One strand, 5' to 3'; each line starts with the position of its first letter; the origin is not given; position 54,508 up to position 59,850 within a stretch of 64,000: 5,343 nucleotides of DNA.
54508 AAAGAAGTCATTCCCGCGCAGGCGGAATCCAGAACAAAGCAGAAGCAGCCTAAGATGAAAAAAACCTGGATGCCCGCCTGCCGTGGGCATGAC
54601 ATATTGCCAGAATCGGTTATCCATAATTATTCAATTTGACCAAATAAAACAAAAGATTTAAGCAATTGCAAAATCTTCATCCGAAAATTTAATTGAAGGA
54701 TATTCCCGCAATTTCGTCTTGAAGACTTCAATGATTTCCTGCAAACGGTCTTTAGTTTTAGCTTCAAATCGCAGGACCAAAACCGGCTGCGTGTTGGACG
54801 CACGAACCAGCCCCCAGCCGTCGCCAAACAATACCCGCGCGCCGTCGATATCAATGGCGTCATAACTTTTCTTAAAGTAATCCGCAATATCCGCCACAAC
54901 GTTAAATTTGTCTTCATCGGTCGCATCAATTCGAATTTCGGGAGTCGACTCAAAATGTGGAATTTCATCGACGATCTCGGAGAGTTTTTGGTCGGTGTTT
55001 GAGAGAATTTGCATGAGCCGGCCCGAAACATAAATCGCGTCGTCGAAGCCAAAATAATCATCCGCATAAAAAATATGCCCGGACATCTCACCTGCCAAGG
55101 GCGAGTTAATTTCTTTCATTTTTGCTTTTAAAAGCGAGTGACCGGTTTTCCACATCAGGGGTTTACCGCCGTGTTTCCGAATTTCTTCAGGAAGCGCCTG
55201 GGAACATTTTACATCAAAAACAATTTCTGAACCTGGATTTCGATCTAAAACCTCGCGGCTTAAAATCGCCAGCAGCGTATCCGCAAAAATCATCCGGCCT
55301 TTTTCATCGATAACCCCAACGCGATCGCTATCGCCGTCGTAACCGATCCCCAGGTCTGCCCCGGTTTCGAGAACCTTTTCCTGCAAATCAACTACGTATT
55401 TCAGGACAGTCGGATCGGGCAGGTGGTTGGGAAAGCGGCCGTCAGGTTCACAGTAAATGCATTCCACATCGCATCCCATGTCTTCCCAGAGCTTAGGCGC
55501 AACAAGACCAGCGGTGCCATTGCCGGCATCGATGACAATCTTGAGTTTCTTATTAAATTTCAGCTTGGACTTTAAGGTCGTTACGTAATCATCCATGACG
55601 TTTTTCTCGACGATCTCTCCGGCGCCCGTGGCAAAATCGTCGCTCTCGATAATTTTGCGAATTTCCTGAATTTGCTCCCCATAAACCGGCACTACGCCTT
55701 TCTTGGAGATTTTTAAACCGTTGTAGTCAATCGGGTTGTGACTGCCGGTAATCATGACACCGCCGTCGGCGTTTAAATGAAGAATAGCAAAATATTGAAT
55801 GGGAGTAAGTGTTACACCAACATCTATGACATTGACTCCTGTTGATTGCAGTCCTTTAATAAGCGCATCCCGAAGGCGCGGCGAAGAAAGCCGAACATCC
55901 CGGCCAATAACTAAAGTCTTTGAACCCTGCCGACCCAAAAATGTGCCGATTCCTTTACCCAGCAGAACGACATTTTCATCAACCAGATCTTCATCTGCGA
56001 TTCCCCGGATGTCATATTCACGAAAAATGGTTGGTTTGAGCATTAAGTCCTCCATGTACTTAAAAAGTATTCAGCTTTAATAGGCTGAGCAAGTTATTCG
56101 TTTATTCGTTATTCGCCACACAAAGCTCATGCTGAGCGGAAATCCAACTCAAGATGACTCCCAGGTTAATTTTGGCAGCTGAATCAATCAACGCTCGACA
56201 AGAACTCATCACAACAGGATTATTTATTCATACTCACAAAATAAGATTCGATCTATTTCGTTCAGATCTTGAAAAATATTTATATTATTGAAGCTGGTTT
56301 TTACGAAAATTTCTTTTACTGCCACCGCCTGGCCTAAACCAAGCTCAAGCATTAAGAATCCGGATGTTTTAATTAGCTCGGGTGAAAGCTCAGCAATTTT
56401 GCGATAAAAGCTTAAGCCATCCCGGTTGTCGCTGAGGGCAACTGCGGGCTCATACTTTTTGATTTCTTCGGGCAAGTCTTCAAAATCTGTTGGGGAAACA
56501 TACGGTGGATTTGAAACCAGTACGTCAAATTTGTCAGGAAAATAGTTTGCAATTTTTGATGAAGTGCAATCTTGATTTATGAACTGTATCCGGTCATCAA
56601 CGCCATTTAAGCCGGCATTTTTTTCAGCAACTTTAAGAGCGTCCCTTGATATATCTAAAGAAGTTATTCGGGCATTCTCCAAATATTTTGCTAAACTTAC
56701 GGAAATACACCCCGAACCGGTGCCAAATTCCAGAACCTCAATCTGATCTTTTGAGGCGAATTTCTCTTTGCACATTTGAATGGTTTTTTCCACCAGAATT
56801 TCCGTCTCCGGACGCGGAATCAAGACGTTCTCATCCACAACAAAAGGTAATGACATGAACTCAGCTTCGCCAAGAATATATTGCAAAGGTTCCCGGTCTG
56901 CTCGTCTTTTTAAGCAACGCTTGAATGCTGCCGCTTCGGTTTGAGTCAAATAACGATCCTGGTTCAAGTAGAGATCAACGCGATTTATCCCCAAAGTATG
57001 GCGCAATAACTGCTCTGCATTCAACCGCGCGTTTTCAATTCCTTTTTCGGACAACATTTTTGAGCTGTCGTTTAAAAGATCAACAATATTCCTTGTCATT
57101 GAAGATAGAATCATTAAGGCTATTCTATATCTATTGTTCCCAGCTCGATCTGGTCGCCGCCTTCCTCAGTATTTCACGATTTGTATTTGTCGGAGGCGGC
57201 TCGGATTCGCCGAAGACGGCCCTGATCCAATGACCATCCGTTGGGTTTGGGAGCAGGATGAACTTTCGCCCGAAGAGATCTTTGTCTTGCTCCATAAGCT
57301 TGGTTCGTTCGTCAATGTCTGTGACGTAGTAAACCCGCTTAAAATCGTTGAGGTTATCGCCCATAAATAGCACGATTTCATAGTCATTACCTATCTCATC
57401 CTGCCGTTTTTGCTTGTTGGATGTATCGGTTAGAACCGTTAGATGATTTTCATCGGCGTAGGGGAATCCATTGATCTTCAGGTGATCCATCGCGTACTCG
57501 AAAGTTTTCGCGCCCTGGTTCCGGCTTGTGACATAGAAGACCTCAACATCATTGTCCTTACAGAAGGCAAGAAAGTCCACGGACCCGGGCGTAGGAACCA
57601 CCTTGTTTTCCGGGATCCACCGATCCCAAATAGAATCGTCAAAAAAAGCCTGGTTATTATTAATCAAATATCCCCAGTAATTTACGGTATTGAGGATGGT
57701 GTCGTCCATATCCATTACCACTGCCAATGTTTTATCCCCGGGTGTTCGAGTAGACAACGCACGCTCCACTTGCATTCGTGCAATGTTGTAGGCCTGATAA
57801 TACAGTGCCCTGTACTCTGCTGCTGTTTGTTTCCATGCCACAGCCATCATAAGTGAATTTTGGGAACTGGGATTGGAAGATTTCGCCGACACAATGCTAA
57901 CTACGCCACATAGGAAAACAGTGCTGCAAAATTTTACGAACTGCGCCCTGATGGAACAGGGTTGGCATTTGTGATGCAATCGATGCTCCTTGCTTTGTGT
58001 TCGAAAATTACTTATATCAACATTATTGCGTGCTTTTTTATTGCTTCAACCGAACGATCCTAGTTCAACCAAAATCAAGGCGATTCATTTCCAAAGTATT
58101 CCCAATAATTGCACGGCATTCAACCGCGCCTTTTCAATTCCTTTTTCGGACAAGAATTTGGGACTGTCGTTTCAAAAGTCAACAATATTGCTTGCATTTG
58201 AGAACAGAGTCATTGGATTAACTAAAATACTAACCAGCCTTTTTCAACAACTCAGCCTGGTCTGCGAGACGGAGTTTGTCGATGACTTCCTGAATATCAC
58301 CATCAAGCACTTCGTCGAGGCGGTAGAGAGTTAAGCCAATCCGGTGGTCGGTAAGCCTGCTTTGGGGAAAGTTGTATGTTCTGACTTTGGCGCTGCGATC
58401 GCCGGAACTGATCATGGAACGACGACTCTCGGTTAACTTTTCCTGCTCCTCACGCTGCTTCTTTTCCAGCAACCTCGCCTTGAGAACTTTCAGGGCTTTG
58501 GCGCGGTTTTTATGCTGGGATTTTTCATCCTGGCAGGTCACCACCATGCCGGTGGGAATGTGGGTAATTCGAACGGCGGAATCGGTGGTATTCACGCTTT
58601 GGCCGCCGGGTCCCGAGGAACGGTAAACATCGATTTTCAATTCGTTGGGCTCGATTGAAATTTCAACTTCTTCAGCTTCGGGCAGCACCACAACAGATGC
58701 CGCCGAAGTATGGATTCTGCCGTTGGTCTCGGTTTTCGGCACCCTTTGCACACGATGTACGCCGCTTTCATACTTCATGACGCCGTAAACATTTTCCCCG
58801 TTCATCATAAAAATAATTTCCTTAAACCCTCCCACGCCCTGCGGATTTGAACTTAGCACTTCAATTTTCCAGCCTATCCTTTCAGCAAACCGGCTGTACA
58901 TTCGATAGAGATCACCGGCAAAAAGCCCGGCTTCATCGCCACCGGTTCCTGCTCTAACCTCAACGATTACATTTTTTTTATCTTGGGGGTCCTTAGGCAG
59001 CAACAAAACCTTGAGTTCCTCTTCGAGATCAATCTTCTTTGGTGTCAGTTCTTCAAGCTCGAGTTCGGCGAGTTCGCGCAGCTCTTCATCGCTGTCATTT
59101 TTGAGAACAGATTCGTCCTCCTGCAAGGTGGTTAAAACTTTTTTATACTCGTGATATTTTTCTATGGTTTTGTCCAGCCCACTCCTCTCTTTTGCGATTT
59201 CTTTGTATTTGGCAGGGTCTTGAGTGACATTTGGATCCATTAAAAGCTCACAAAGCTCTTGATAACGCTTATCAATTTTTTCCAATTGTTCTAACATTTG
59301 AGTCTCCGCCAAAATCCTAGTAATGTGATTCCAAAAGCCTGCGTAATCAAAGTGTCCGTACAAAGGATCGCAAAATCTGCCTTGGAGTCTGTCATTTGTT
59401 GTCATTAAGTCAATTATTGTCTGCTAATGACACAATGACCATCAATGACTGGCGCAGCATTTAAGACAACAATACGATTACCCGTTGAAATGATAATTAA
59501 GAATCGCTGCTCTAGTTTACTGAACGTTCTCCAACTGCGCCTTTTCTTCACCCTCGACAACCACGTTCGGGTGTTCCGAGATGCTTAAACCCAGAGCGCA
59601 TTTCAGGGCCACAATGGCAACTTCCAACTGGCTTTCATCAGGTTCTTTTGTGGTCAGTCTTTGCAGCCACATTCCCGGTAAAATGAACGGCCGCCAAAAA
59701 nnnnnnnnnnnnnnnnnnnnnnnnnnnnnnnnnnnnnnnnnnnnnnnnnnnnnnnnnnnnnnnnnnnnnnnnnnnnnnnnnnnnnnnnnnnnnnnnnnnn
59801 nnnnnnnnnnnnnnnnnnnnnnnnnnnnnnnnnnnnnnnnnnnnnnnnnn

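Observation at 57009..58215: Approximately 105 bp duplication of the prmC 5' end brackets an acid-phosphatase gene inserted into the prfA-prmC operon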

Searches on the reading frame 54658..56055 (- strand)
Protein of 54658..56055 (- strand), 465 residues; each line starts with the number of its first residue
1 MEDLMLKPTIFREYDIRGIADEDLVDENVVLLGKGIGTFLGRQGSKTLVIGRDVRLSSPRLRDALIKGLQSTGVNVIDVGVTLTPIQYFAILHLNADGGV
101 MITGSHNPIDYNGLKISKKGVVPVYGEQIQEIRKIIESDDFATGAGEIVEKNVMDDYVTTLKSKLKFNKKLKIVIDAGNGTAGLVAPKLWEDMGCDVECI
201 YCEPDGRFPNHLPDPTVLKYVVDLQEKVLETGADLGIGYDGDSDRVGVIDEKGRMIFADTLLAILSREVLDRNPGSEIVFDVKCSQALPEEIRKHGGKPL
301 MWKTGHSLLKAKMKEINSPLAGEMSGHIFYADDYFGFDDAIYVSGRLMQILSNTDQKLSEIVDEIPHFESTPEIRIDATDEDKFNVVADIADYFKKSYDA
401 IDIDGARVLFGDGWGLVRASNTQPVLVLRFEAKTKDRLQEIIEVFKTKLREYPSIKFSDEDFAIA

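Call 6: search_protein_families(library=pfam, proteins=[window:54658-56055:-])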
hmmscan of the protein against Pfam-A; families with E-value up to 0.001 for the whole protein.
window:54658-56055:- (465 aa): 4 families
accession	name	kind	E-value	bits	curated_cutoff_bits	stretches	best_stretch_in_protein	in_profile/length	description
PF02878.22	PGM_PMM_I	-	7.9e-38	129.7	22.5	1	10-141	3-136/138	Phosphoglucomutase/phosphomannomutase, alpha/beta/alpha domain I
PF02879.22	PGM_PMM_II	-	4.8e-25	88.5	29.3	1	156-253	2-103/103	Phosphoglucomutase/phosphomannomutase, alpha/beta/alpha domain II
PF02880.22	PGM_PMM_III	-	3.8e-22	79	20.7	1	259-365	3-111/115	Phosphoglucomutase/phosphomannomutase, alpha/beta/alpha domain III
PF00408.26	PGM_PMM_IV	-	2.6e-16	59.9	23.1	1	373-443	1-63/68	Phosphoglucomutase/phosphomannomutase, C-terminal domain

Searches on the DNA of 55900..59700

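Call 39: search_rna_families(source=window, start=55900, end=59700, threshold=evalue, max_evalue=1)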
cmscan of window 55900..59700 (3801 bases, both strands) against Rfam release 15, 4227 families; matches with E-value up to 1: 1.
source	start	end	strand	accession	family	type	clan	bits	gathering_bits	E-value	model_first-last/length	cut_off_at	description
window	58452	58528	+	RF02837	anti-hemB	Gene; sRNA;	-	19.1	49.5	0.37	1-81/81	no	Burkholderia RNA 7 (anti-hemB)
